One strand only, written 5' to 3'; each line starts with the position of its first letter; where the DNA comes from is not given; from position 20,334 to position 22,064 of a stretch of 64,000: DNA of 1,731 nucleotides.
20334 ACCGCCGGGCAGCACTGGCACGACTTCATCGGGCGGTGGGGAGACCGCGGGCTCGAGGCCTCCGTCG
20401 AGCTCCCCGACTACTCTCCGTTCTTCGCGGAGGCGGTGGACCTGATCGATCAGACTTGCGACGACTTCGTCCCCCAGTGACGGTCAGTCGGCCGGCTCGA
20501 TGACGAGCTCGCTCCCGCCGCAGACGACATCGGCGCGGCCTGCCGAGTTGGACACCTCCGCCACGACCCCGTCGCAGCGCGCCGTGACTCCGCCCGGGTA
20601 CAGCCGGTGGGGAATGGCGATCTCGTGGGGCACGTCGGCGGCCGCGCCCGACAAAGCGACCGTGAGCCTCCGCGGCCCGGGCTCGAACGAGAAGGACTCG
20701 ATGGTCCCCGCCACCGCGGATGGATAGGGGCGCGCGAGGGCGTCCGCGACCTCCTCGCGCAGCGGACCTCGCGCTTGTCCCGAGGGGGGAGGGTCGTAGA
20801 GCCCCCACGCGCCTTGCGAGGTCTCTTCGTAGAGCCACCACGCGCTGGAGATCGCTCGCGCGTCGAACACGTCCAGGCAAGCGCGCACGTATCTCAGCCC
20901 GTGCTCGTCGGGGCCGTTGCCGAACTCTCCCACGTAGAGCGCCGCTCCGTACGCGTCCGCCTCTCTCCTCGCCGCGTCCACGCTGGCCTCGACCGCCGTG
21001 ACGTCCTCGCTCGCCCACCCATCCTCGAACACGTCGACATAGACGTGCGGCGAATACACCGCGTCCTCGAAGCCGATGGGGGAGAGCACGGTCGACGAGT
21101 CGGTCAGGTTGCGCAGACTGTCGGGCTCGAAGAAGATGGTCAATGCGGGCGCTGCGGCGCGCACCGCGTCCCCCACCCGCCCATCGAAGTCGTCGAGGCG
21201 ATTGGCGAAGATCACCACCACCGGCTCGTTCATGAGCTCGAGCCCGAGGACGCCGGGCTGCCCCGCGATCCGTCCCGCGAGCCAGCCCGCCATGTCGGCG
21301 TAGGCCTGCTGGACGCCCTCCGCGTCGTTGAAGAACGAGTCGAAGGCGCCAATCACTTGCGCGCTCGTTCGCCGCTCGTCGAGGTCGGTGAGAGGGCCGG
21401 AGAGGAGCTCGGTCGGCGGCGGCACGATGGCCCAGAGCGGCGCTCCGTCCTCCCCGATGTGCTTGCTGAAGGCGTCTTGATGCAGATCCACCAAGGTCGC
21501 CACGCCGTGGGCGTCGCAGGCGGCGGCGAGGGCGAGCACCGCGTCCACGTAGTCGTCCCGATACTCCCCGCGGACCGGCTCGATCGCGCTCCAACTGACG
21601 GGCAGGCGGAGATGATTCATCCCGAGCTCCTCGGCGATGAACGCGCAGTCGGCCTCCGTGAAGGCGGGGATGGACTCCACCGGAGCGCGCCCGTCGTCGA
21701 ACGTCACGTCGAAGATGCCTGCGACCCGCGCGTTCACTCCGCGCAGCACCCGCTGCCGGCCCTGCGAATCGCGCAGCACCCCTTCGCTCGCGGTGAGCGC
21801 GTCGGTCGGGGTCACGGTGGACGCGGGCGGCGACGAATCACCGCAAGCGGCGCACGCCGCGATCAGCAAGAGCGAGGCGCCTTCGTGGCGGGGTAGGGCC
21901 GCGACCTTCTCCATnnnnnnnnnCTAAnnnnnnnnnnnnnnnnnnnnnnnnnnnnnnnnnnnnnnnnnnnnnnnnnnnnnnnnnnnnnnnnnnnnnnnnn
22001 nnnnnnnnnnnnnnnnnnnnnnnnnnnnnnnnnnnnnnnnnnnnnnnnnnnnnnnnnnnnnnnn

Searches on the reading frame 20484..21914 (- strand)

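Call 65: search_protein_families(library=pfam, proteins=[window:20484-21914:-], max_evalue=0.0001)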
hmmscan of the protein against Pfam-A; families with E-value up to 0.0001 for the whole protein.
window:20484-21914:- (476 aa): 2 families
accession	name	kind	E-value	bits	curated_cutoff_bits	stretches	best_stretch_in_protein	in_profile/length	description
PF00150.24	Cellulase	-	2.5e-23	83.4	23.5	1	88-363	24-269/272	Cellulase (glycosyl hydrolase family 5)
PF18564.7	Glyco_hydro_5_C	-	2.9e-08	34.5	22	1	395-457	1-66/87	Glycoside hydrolase family 5 C-terminal domain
